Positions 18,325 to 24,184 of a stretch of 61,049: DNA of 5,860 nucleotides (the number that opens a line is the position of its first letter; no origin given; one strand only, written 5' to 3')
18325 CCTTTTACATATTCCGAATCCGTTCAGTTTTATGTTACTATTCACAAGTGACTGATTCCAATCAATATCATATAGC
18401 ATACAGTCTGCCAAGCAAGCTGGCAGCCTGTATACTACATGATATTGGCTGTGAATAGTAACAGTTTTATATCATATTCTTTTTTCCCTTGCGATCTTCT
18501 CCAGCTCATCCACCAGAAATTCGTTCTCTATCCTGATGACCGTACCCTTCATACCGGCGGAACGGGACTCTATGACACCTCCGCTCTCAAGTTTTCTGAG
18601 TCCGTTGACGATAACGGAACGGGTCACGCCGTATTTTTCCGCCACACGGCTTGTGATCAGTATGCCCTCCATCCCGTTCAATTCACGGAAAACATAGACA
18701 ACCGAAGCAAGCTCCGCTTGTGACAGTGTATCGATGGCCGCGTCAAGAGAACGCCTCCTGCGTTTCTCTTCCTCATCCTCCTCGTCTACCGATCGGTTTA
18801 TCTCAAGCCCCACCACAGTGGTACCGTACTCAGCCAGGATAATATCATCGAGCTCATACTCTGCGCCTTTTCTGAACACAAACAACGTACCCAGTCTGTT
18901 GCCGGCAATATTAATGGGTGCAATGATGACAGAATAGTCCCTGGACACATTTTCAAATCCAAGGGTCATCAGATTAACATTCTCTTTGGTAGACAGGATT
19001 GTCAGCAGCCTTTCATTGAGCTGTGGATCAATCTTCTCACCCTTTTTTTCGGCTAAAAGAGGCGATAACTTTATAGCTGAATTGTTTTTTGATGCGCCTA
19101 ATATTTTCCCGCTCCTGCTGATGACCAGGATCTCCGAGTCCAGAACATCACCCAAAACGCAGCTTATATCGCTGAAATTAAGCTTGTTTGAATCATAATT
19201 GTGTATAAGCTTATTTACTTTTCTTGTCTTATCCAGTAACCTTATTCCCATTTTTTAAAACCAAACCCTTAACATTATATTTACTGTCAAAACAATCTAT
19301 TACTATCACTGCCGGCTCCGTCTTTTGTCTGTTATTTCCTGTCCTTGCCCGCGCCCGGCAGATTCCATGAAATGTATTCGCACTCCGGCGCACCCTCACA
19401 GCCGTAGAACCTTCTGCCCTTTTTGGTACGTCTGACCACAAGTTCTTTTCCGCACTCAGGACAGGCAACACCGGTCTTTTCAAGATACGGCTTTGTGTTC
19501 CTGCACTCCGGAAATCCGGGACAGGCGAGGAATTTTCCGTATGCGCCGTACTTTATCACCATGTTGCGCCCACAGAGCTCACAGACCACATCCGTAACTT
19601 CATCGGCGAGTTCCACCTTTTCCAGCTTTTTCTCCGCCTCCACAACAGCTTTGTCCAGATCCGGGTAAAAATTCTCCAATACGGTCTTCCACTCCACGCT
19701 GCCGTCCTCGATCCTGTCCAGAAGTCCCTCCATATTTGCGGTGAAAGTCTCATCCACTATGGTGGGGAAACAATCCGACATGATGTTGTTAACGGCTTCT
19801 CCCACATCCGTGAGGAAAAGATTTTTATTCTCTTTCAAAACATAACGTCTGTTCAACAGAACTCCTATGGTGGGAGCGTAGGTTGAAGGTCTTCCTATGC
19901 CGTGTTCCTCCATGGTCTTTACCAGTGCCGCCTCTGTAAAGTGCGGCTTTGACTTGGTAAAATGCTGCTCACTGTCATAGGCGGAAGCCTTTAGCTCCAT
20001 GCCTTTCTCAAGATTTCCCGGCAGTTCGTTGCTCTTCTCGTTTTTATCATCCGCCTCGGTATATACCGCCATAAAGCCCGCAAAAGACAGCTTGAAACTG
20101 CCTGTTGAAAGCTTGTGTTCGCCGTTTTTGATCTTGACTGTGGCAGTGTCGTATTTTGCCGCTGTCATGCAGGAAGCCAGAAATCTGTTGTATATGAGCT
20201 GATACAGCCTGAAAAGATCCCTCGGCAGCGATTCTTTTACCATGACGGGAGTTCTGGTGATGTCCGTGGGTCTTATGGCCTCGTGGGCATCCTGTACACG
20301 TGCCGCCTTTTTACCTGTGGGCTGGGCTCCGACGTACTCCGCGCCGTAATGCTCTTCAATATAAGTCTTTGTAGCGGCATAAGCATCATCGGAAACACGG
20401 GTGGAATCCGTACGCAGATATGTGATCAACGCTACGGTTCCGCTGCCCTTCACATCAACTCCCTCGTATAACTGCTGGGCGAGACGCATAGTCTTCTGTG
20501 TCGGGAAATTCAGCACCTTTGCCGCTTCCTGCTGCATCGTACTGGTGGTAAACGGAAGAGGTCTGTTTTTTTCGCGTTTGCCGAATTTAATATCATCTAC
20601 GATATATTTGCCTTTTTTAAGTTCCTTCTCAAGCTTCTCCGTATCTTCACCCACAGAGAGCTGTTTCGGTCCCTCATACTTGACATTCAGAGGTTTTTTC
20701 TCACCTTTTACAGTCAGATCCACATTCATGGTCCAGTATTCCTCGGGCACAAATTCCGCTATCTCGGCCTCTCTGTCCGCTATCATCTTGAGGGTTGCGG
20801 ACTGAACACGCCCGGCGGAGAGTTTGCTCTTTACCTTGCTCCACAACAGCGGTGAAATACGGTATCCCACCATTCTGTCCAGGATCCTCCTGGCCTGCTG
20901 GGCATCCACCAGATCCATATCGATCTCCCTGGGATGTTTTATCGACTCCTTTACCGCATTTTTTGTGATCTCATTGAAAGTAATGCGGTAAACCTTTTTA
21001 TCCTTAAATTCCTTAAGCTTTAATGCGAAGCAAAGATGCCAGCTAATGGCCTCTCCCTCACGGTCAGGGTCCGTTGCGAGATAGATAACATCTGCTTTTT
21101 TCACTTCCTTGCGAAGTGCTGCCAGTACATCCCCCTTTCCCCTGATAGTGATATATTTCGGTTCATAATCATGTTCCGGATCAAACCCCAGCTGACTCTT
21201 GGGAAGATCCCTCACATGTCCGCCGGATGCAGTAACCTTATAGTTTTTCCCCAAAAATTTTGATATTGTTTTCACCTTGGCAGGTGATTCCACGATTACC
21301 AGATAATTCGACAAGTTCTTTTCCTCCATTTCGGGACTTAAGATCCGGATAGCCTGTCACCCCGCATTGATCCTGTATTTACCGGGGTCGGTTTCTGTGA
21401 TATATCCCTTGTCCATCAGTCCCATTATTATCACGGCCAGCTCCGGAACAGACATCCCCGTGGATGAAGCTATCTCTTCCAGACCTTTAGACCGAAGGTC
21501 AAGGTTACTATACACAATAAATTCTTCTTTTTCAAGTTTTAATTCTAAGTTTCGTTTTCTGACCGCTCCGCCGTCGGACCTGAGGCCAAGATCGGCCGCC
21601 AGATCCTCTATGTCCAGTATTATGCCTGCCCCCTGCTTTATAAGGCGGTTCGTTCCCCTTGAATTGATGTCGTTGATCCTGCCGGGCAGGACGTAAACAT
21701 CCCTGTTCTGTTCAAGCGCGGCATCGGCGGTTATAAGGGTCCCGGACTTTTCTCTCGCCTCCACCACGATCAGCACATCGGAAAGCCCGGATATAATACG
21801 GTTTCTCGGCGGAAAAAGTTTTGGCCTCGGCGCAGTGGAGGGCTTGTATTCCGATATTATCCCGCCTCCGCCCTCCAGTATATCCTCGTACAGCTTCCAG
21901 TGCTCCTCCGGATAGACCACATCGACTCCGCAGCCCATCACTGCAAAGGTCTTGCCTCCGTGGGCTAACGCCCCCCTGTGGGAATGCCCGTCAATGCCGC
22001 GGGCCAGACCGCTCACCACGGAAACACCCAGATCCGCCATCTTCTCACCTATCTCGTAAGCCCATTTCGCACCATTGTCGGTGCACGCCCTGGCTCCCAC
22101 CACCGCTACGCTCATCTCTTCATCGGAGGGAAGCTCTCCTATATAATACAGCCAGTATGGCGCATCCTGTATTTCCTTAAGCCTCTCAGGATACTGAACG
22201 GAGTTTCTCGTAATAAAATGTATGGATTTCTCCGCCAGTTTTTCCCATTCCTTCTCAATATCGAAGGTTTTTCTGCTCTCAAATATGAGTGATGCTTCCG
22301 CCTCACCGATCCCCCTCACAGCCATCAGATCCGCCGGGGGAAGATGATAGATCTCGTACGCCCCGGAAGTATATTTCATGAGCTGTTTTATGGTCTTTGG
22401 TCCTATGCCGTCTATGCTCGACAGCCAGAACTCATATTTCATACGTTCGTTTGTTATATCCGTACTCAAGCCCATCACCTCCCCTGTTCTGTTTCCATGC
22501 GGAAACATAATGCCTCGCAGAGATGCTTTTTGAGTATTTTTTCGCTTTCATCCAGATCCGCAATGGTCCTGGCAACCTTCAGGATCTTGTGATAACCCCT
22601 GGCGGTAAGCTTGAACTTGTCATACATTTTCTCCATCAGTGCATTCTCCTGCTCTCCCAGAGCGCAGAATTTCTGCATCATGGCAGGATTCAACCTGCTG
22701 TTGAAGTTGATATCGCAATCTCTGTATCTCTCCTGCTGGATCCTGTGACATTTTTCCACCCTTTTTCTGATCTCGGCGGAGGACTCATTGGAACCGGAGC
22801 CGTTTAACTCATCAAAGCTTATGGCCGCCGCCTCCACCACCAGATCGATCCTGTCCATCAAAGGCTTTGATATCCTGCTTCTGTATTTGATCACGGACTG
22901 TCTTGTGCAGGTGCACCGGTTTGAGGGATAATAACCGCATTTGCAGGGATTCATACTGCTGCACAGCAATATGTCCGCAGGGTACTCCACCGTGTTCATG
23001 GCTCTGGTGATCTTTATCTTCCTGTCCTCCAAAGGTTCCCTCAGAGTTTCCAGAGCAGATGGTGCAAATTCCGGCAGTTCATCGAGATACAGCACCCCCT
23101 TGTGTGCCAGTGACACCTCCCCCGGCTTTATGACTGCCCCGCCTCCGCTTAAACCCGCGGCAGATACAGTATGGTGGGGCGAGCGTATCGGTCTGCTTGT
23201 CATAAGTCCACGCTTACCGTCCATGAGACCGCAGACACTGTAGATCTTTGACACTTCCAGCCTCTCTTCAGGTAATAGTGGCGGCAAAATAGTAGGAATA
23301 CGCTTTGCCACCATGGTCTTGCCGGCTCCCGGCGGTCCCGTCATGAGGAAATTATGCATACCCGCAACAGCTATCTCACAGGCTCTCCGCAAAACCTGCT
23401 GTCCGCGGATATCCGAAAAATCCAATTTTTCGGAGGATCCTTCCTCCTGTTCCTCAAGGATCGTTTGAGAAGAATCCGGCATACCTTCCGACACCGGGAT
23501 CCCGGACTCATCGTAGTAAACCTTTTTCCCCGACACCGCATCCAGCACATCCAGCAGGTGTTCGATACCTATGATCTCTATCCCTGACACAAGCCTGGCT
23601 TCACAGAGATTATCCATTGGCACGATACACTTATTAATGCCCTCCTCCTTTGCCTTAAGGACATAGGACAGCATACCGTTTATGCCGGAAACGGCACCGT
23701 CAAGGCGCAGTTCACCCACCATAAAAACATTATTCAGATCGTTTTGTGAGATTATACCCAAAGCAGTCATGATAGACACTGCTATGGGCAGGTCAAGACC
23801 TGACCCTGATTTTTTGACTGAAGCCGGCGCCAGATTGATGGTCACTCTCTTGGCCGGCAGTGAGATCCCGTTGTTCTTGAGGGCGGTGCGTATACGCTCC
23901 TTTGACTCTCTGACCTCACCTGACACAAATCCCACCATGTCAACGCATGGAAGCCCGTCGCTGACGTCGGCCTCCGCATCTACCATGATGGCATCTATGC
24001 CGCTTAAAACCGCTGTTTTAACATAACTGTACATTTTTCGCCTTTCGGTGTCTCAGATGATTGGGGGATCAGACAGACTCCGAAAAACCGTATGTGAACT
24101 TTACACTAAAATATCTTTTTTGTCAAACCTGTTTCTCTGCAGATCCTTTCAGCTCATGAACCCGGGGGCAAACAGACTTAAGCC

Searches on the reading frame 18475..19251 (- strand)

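Call 20: search_protein_families(library=pfam, proteins=[window:18475-19251:-], max_evalue=0.001)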
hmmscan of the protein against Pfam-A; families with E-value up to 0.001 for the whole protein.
window:18475-19251:- (259 aa): 2 families
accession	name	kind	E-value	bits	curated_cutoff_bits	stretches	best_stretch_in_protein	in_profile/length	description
PF06018.20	CodY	-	2.8e-33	115.3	29.5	1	5-175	2-177/177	CodY GAF-like domain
PF08222.17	HTH_CodY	-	9.4e-22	76.8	27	1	195-252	2-59/61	CodY helix-turn-helix domain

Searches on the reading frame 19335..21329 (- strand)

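Call 20: search_protein_families(library=pfam, proteins=[window:19335-21329:-], max_evalue=0.001)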
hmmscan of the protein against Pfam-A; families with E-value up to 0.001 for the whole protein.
window:19335-21329:- (665 aa): 3 families
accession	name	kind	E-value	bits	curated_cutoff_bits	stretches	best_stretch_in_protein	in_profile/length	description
PF01131.25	Topoisom_bac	-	2.9e-117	392.6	35.1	1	136-551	2-410/411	DNA topoisomerase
PF01396.24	Zn_ribbon_Top1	-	8.1e-25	86.8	32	2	621-656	2-36/39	Topoisomerase DNA binding C4 zinc finger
PF01751.28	Toprim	-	3.1e-23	82.2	23.1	1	10-121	2-96/96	Toprim domain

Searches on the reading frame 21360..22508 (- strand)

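Call 20: search_protein_families(library=pfam, proteins=[window:21360-22508:-], max_evalue=0.001)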
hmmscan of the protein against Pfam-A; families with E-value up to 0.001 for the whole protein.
window:21360-22508:- (383 aa): 4 families
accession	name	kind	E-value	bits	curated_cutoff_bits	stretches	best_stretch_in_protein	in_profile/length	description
PF02481.21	DNA_processg_A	-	9.1e-77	257.4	29.6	1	92-298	3-211/212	DNA recombination-mediator protein A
PF18306.6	LDcluster4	-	4.9e-07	29.9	26.3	1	132-188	2-59/151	SLOG cluster4 family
PF00633.29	HHH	-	8.2e-05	22.7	24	0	28-46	12-30/30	Helix-hairpin-helix motif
PF14520.12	HHH_5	-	0.00014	22.7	27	1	29-75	4-51/57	Helix-hairpin-helix domain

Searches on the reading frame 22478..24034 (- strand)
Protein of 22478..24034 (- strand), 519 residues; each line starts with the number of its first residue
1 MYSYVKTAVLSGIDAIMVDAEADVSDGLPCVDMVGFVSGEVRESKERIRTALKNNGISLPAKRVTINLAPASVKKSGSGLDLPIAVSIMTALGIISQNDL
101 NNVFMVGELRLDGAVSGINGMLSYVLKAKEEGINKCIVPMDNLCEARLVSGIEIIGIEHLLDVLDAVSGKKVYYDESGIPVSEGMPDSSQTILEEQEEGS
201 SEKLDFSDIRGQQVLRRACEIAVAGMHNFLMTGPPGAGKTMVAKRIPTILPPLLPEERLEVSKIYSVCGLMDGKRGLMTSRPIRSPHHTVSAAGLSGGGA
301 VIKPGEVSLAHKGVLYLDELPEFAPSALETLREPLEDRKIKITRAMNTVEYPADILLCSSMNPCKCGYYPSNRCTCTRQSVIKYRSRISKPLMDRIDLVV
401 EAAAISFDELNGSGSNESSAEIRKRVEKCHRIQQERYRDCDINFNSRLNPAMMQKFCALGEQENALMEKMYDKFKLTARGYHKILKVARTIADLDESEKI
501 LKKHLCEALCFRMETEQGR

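Call 20: search_protein_families(library=pfam, proteins=[window:22478-24034:-], max_evalue=0.001)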
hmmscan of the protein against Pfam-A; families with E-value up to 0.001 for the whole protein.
window:22478-24034:- (519 aa): 7 families
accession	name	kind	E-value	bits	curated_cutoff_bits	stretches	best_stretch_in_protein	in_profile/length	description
PF01078.27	Mg_chelatase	-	4.4e-83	278.2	20.3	1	205-407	1-204/207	Magnesium chelatase, subunit ChlI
PF13541.12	ChlI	-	1.2e-36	125.7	27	1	21-142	2-121/121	Subunit ChlI of Mg-chelatase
PF13335.12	Mg_chelatase_C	-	1.8e-31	109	26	1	417-512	2-94/94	Magnesium chelatase, subunit ChlI C-terminal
PF00493.29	MCM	-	2.7e-07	30.4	23.3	1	298-400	108-202/224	MCM P-loop domain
PF07728.20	AAA_5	-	1.1e-06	29.1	22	1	228-363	1-123/139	AAA domain (dynein-related subfamily)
PF05362.19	Lon_C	-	2.4e-06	27.7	21.1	1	60-159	92-194/205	Lon protease (S16) C-terminal proteolytic domain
PF00158.32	Sigma54_activat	-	3.5e-05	24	20.2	0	302-342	84-124/168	Sigma-54 interaction domain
